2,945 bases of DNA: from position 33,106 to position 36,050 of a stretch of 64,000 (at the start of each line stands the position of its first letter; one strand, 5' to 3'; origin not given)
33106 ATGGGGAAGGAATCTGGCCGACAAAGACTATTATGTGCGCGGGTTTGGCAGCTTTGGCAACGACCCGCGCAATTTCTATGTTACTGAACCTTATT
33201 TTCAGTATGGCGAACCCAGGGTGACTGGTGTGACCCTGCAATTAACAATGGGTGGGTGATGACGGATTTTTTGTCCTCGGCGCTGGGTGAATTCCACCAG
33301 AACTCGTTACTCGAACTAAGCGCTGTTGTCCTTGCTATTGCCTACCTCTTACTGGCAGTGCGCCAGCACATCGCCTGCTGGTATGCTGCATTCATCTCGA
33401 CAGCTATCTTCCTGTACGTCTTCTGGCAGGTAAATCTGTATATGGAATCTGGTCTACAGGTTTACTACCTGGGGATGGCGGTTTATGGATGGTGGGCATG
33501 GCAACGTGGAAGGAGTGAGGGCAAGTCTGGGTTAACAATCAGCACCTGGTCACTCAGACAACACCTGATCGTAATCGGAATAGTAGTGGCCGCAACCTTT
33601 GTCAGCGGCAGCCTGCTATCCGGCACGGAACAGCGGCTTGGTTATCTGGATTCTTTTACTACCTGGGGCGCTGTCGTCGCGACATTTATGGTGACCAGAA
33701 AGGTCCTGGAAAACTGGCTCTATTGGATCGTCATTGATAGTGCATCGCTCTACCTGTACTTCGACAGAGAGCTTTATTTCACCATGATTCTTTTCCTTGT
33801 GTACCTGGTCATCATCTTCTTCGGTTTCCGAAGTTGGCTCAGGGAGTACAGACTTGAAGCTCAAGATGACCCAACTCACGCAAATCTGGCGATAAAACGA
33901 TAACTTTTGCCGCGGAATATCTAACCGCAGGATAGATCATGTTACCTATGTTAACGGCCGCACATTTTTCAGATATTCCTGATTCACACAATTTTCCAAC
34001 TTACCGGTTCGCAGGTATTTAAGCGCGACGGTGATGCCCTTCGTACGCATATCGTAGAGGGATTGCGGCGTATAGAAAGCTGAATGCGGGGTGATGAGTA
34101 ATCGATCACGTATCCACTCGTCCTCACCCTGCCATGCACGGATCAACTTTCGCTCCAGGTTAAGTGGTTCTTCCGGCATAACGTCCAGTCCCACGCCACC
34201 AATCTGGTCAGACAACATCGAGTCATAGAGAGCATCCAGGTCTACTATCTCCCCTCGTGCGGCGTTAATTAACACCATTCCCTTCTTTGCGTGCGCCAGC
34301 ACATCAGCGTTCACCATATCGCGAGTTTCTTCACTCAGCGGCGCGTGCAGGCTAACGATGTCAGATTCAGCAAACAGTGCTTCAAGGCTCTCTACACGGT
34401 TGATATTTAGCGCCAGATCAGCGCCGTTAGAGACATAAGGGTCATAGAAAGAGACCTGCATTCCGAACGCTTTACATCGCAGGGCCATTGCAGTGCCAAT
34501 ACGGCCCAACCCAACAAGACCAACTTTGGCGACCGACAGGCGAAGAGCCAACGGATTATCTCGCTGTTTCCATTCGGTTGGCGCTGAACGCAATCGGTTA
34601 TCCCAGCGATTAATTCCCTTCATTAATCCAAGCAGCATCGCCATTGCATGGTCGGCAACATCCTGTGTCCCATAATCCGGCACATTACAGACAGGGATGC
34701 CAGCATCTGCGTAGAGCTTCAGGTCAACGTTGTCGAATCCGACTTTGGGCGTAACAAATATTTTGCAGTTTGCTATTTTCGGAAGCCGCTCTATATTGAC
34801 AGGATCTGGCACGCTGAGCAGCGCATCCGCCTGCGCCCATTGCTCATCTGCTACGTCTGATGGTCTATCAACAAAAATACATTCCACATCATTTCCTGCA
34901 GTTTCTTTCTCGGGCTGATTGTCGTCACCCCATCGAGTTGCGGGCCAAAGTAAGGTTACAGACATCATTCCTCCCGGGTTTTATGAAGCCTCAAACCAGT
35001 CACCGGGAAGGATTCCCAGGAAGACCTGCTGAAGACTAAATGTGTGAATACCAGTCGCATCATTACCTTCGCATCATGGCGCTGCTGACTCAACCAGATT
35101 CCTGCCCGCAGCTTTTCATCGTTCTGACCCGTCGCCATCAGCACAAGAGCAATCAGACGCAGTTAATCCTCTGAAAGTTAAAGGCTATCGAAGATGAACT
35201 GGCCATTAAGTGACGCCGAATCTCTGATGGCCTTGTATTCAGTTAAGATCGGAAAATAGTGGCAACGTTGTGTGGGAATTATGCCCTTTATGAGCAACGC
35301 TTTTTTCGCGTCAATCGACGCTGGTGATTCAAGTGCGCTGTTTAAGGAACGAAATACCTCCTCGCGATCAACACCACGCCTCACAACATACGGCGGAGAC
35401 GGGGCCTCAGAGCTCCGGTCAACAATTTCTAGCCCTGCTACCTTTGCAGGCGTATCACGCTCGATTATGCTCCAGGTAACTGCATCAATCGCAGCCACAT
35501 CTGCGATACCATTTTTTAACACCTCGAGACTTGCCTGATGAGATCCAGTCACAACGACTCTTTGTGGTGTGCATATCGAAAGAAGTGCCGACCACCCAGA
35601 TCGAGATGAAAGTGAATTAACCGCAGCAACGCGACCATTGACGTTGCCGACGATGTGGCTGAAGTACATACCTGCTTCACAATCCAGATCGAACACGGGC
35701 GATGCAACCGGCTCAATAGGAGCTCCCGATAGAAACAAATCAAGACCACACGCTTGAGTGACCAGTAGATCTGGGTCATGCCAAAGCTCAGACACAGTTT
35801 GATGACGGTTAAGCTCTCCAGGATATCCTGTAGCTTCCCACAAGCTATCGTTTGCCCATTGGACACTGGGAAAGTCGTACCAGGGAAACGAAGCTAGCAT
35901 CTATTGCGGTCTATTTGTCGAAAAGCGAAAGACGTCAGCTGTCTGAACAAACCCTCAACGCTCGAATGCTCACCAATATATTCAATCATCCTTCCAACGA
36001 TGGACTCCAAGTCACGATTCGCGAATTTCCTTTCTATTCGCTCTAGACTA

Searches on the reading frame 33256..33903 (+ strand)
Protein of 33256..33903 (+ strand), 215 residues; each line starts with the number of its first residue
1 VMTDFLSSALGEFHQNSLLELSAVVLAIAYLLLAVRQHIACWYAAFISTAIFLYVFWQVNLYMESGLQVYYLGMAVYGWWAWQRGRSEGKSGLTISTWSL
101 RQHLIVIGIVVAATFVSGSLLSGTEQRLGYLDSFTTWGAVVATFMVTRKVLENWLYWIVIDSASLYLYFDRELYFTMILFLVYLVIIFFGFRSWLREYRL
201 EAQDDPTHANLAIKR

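Call 89: search_protein_families(library=pfam, proteins=[window:33256-33903:+], max_evalue=0.00001)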
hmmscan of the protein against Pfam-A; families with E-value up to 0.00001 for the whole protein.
window:33256-33903:+ (215 aa): 1 family
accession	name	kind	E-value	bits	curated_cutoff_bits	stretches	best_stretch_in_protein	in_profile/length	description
PF04973.17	NMN_transporter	-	4.3e-50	170.5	27.3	1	17-196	1-175/175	Nicotinamide mononucleotide transporter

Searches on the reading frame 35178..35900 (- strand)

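Call 89: search_protein_families(library=pfam, proteins=[window:35178-35900:-], max_evalue=0.00001)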
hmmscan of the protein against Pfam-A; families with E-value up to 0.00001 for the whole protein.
window:35178-35900:- (240 aa): 1 family
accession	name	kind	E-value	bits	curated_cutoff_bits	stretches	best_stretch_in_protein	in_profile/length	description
PF12974.12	Phosphonate-bd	-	9.2e-10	38.7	27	1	114-190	139-213/242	ABC transporter, phosphonate, periplasmic substrate-binding protein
